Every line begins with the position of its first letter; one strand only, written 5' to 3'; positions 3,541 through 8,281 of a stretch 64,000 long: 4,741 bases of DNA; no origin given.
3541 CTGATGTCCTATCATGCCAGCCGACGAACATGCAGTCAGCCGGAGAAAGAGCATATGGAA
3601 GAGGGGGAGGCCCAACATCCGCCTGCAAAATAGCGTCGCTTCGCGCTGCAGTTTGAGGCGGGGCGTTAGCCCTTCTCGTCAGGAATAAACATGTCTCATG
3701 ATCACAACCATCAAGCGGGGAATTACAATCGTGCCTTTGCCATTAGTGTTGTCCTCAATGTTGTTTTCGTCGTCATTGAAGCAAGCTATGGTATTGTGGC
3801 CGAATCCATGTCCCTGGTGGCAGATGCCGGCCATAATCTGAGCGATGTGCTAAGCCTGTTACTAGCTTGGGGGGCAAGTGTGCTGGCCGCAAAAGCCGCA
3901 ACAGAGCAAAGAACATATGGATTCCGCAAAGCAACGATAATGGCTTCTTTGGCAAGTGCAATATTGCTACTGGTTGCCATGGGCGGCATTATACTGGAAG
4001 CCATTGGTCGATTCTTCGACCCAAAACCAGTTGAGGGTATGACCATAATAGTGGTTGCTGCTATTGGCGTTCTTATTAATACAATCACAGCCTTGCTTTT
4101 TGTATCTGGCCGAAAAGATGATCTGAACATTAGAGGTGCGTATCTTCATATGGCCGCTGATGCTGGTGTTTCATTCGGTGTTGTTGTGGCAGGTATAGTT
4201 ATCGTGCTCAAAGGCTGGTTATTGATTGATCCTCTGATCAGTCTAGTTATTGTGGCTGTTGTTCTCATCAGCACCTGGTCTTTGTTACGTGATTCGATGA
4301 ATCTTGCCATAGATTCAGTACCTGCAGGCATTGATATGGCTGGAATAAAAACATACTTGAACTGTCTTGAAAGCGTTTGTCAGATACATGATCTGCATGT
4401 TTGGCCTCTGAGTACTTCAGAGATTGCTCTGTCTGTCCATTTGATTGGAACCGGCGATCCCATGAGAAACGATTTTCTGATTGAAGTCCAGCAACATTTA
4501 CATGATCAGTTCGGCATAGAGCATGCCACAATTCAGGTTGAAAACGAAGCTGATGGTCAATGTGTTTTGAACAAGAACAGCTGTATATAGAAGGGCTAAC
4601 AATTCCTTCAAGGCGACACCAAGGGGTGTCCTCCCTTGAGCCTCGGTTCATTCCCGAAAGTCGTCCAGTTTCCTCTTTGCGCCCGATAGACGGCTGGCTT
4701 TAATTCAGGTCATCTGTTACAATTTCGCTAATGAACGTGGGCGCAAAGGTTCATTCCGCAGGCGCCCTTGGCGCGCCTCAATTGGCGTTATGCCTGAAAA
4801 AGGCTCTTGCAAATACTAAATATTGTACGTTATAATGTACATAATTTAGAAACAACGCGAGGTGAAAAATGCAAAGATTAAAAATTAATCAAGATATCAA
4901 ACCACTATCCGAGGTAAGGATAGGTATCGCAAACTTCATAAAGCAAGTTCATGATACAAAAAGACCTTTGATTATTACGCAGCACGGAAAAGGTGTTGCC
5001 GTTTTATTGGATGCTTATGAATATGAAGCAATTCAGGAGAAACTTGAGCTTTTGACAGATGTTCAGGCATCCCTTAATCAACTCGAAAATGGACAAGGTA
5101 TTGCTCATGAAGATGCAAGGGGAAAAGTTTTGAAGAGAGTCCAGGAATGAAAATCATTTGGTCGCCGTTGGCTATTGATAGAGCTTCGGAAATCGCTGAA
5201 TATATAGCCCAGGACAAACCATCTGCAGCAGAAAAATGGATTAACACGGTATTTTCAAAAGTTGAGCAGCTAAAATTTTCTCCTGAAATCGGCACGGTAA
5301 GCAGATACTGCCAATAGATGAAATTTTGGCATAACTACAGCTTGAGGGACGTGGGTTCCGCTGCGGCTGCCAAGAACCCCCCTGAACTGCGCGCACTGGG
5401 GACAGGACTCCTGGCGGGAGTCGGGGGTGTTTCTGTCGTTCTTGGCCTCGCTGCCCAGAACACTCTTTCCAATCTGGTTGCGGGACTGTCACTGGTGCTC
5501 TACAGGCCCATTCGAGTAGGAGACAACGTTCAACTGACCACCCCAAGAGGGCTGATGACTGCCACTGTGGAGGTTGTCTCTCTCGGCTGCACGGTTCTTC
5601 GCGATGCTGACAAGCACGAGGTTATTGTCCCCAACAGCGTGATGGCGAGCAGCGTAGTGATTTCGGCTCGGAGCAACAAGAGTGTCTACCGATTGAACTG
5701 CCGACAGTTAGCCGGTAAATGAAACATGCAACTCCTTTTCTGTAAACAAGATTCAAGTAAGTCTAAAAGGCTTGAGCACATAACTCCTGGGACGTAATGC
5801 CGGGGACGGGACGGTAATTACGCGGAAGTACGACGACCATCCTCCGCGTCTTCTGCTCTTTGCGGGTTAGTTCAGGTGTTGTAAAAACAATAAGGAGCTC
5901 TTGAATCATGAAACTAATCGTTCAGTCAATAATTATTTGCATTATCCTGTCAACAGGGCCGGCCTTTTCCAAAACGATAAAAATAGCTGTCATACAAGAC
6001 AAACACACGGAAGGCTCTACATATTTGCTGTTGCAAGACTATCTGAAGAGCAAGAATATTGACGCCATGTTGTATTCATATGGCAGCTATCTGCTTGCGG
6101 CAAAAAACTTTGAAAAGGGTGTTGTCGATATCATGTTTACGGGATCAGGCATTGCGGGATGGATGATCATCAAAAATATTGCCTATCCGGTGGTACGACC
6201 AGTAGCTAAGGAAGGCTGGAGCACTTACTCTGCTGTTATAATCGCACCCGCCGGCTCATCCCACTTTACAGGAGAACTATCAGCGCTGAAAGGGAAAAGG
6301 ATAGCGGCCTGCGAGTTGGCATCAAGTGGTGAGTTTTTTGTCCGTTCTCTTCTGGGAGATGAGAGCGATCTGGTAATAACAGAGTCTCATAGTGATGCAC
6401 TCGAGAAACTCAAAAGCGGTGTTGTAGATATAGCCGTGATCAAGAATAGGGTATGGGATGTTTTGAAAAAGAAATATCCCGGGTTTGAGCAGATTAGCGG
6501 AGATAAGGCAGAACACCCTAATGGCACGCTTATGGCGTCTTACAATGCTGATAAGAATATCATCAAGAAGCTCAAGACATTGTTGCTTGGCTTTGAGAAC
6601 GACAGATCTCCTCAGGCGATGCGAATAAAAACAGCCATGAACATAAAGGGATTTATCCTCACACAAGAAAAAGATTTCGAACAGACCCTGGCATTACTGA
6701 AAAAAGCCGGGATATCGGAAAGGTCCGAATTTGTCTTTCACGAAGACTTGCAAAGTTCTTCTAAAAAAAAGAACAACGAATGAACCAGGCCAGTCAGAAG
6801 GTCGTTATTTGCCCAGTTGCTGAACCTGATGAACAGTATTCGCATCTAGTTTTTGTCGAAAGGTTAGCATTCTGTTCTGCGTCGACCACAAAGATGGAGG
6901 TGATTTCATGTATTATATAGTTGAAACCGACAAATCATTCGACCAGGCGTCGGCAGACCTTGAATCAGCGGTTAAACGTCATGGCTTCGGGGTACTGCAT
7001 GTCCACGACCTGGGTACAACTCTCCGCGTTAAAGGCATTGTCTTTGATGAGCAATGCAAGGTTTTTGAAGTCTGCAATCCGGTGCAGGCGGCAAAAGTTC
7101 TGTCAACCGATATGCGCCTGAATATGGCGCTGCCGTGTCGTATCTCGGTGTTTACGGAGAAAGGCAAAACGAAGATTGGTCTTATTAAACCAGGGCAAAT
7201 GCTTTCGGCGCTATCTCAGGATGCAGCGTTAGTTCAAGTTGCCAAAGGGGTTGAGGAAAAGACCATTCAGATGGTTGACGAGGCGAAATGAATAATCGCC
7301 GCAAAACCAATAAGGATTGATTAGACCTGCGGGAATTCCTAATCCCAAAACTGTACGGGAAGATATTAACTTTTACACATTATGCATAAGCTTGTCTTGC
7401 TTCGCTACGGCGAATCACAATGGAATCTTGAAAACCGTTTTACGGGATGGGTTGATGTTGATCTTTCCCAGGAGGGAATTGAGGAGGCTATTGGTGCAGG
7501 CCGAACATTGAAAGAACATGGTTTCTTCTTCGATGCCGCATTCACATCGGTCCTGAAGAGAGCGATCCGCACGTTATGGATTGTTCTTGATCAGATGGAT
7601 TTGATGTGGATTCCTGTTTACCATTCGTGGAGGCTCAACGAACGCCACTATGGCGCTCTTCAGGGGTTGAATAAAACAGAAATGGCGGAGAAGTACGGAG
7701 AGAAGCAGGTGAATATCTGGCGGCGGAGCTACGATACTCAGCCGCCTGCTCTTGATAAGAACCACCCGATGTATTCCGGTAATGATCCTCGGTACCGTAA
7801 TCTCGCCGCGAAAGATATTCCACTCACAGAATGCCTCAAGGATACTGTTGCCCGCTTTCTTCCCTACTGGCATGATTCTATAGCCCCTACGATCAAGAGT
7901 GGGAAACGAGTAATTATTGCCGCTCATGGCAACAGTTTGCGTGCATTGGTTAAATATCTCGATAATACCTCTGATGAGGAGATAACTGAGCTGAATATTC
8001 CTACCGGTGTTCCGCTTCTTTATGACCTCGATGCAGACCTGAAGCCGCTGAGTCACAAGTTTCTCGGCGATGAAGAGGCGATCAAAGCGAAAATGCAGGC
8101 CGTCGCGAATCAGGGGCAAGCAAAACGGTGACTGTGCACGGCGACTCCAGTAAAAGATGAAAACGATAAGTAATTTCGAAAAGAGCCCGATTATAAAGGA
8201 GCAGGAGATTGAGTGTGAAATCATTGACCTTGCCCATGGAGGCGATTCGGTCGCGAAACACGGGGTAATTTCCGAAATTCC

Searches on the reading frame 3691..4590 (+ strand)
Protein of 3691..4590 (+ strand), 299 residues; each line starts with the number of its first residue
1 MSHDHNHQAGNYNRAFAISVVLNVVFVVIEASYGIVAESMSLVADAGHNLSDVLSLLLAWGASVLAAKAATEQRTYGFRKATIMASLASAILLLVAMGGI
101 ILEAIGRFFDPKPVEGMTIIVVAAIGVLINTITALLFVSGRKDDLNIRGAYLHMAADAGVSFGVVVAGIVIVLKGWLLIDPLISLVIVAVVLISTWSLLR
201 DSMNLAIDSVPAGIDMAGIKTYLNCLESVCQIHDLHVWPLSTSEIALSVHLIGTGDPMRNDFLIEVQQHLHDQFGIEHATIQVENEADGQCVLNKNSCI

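Call 9: search_protein_families(library=pfam, proteins=[window:3691-4590:+], max_evalue=0.01)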
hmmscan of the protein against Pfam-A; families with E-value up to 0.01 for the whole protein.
window:3691-4590:+ (299 aa): 2 families
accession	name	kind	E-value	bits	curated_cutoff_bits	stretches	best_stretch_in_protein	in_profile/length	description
PF01545.26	Cation_efflux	-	1.9e-34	119.6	26.6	1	18-203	3-194/198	Cation efflux family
PF16916.11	ZT_dimer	-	5.2e-11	42.8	26.7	1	213-285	3-77/78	Dimerisation domain of Zinc Transporter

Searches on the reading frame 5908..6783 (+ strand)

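Call 9: search_protein_families(library=pfam, proteins=[window:5908-6783:+], max_evalue=0.01)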
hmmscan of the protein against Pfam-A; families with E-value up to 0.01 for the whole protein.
window:5908-6783:+ (291 aa): 1 family
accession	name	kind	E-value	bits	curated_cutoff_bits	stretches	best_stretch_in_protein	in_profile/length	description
PF12974.12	Phosphonate-bd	-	8.8e-19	68.3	27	1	41-256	18-241/242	ABC transporter, phosphonate, periplasmic substrate-binding protein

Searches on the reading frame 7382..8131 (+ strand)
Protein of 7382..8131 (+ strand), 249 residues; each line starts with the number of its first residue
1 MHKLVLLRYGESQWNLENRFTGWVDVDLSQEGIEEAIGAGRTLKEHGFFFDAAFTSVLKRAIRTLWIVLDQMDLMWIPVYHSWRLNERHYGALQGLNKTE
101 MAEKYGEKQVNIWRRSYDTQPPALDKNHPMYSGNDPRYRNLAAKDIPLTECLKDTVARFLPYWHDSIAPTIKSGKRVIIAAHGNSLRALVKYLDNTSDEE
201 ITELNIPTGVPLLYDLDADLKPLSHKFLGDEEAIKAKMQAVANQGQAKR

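Call 9: search_protein_families(library=pfam, proteins=[window:7382-8131:+], max_evalue=0.01)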
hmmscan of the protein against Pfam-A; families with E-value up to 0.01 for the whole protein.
window:7382-8131:+ (249 aa): 1 family
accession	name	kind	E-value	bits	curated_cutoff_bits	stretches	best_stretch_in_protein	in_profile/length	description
PF00300.27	His_Phos_1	-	2.6e-30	106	21.7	1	4-207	1-172/194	Histidine phosphatase superfamily (branch 1)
